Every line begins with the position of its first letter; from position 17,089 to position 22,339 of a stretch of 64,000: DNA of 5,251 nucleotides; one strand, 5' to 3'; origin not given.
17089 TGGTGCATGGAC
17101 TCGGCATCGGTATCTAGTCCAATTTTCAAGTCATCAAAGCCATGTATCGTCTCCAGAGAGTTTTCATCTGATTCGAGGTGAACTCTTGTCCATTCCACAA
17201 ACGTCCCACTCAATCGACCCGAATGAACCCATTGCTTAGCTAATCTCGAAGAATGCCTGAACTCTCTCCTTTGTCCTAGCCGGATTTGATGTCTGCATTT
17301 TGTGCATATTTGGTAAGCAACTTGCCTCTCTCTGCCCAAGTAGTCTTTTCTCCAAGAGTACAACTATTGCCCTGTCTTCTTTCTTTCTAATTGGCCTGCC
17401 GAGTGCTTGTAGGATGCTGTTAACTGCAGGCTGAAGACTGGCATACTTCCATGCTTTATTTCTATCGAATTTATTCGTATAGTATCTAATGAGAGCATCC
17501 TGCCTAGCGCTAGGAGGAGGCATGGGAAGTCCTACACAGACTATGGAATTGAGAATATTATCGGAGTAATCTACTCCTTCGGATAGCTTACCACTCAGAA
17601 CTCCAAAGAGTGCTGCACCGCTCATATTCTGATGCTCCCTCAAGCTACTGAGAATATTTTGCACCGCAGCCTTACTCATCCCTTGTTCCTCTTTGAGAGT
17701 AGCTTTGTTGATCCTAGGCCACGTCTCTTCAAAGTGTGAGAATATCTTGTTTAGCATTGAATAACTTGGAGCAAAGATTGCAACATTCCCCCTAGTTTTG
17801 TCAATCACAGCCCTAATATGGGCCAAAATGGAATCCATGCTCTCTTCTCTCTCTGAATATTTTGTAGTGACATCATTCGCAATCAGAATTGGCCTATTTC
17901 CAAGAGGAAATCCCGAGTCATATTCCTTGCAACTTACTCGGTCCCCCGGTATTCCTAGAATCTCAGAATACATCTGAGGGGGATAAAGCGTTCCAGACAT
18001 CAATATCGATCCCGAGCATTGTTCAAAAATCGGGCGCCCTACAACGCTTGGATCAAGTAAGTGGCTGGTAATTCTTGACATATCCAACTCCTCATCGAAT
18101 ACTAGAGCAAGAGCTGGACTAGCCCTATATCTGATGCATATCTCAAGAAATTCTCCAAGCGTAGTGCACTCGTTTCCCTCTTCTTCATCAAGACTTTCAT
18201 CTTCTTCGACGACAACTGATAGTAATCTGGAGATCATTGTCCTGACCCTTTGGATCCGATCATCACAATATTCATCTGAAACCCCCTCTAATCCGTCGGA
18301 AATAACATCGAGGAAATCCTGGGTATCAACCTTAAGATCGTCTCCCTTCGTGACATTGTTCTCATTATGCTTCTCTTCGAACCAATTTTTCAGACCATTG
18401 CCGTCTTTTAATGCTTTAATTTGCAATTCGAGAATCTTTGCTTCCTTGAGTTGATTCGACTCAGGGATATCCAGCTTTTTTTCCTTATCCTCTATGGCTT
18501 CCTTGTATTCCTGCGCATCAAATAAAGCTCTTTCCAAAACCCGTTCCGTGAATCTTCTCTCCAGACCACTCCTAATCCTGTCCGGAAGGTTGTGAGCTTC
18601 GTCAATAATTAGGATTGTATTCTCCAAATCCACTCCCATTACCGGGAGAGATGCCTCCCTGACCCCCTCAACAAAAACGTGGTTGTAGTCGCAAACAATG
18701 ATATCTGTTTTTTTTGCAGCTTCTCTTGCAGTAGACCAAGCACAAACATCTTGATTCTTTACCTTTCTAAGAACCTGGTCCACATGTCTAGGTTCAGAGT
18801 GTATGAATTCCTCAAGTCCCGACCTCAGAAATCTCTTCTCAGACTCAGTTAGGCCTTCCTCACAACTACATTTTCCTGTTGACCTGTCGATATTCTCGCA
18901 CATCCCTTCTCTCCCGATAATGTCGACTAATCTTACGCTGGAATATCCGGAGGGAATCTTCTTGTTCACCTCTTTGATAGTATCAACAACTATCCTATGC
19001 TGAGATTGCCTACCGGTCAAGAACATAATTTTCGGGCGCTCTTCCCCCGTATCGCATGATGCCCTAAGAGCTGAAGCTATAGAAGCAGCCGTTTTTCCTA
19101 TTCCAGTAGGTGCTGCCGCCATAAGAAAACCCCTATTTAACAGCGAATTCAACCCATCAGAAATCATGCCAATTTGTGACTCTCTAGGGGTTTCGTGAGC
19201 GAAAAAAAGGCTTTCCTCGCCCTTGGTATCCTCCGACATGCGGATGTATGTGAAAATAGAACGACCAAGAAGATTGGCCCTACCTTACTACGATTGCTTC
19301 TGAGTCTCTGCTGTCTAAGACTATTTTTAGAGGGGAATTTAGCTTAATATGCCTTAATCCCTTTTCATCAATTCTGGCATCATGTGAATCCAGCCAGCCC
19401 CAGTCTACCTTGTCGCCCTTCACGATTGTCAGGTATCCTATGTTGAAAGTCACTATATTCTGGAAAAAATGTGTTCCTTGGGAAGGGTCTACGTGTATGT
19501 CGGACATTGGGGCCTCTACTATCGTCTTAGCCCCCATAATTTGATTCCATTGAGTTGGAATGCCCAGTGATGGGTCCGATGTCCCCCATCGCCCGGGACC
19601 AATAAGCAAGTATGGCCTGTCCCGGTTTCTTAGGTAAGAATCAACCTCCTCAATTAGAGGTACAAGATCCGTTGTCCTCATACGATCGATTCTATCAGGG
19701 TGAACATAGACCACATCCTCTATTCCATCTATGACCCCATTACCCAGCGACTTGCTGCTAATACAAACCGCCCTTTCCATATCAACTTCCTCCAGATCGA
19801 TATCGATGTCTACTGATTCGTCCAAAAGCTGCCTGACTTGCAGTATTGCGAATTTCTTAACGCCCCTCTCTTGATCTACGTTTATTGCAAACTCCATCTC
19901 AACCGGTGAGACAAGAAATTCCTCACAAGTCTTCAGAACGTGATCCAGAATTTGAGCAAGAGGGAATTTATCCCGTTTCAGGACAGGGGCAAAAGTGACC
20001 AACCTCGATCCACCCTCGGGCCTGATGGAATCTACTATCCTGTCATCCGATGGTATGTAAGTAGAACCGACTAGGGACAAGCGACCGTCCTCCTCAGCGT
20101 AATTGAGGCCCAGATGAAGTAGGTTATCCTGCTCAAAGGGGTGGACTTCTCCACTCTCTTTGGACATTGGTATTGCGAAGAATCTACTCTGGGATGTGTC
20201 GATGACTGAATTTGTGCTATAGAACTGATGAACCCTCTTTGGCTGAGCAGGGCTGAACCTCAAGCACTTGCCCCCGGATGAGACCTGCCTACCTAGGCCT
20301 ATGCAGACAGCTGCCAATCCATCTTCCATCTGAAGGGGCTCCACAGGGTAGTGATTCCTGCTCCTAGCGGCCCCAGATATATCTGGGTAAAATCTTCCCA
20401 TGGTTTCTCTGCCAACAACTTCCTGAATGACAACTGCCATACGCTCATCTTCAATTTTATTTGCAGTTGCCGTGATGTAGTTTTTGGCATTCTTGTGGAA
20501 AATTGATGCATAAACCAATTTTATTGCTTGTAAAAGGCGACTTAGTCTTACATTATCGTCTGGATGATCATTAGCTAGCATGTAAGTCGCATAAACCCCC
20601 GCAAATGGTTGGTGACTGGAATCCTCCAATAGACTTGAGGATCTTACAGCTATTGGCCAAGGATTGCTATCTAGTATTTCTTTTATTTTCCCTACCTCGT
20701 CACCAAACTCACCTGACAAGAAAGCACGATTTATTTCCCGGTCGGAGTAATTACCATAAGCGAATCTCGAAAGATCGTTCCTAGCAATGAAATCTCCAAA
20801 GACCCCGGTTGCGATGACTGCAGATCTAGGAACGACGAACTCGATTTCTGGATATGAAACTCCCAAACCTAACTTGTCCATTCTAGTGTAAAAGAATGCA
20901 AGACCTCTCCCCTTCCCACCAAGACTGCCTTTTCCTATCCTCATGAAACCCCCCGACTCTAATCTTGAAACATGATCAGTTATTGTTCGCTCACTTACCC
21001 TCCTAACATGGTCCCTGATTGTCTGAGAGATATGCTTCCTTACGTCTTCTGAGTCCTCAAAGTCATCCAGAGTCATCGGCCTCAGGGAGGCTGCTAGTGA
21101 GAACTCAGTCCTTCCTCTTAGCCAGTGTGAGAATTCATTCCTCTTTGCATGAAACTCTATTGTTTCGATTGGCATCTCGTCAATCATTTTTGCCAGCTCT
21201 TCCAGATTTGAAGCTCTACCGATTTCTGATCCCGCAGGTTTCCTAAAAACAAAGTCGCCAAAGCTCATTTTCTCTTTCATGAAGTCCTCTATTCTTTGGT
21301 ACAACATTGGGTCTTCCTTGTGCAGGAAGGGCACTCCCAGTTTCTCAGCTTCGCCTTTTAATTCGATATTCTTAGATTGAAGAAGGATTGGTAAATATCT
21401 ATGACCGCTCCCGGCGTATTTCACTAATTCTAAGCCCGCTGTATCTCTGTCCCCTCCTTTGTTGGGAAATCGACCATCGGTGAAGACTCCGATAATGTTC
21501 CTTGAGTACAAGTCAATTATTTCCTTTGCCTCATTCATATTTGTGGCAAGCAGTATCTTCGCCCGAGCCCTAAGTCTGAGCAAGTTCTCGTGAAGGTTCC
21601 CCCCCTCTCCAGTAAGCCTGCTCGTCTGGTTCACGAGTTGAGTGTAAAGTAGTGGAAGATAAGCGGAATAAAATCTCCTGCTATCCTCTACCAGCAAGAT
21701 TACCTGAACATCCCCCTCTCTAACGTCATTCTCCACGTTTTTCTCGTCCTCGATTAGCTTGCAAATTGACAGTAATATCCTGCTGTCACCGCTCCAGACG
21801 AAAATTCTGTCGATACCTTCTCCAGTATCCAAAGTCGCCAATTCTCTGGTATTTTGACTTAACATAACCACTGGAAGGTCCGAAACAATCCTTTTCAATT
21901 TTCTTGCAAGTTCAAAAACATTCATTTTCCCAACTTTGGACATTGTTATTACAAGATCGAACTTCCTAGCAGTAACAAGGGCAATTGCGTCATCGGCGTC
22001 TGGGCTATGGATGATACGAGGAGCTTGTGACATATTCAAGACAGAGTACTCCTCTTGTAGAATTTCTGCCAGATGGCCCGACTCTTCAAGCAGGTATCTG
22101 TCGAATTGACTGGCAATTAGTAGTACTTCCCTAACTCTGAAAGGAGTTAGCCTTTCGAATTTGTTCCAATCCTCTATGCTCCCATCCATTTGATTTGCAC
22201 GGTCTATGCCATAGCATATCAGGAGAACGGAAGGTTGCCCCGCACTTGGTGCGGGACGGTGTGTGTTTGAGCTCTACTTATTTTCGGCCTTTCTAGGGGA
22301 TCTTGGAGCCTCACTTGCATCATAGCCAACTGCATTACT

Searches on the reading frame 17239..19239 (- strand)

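Call 44: search_protein_families(library=pfam, proteins=[window:17239-19239:-], max_evalue=0.001)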
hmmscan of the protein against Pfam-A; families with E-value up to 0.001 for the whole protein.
window:17239-19239:- (667 aa): 5 families
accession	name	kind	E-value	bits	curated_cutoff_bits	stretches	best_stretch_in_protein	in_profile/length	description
PF13307.12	Helicase_C_2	-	6.7e-34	117.8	25.3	1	476-644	2-165/170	Helicase C-terminal domain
PF06733.21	DEAD_2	-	1e-15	58.3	21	1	112-233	56-170/172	DEAD_2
PF06777.17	HBB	-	1.1e-09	38.6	30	1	358-463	91-190/190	Helical and beta-bridge domain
PF00270.35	DEAD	-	7.8e-06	26.2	26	0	32-94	10-71/167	DEAD/DEAH box helicase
PF04851.21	ResIII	-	1.4e-05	25.5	22.5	0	18-92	4-77/164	Type III restriction enzyme, res subunit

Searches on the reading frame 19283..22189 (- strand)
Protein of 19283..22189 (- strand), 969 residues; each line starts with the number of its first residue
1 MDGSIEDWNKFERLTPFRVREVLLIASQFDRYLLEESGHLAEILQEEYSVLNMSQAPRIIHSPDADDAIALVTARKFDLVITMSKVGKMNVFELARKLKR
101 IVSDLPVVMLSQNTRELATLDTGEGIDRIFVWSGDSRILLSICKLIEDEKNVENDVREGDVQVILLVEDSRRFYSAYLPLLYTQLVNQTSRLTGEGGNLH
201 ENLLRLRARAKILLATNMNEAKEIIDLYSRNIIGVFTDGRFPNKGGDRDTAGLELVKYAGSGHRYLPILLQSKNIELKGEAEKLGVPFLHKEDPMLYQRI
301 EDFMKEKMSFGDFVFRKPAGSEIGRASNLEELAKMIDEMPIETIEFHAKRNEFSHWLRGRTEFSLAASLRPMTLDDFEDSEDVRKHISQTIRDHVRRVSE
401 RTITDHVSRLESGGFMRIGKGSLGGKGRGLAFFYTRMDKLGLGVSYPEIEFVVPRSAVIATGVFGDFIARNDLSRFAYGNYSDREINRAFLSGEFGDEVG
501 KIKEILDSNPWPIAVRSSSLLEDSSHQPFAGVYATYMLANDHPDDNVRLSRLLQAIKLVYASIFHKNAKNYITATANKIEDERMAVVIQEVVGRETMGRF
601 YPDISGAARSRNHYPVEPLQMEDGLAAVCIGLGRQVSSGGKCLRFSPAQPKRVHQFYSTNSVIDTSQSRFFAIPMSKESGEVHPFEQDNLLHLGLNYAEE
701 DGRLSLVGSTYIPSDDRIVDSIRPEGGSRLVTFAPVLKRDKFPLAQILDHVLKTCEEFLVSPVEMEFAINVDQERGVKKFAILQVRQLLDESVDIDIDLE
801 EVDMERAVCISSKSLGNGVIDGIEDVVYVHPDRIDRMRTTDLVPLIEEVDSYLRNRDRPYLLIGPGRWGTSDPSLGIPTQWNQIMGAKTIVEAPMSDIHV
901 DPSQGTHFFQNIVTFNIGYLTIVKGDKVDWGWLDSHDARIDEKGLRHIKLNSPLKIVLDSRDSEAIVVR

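Call 9: search_protein_families(library=pfam, proteins=[window:19283-22189:-], max_evalue=0.001)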
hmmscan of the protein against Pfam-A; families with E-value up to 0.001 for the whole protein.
window:19283-22189:- (969 aa): 3 families
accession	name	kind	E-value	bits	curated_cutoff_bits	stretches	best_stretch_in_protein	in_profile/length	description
PF01326.24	PPDK_N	-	2.2e-30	106.5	27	1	422-789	3-310/328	Pyruvate phosphate dikinase, AMP/ATP-binding domain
PF00072.30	Response_reg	-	0.00015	22.4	30.2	1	50-115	17-81/111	Response regulator receiver domain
PF19027.5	DUF5752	-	0.00017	21.4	23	0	335-399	29-107/208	Family of unknown function (DUF5752)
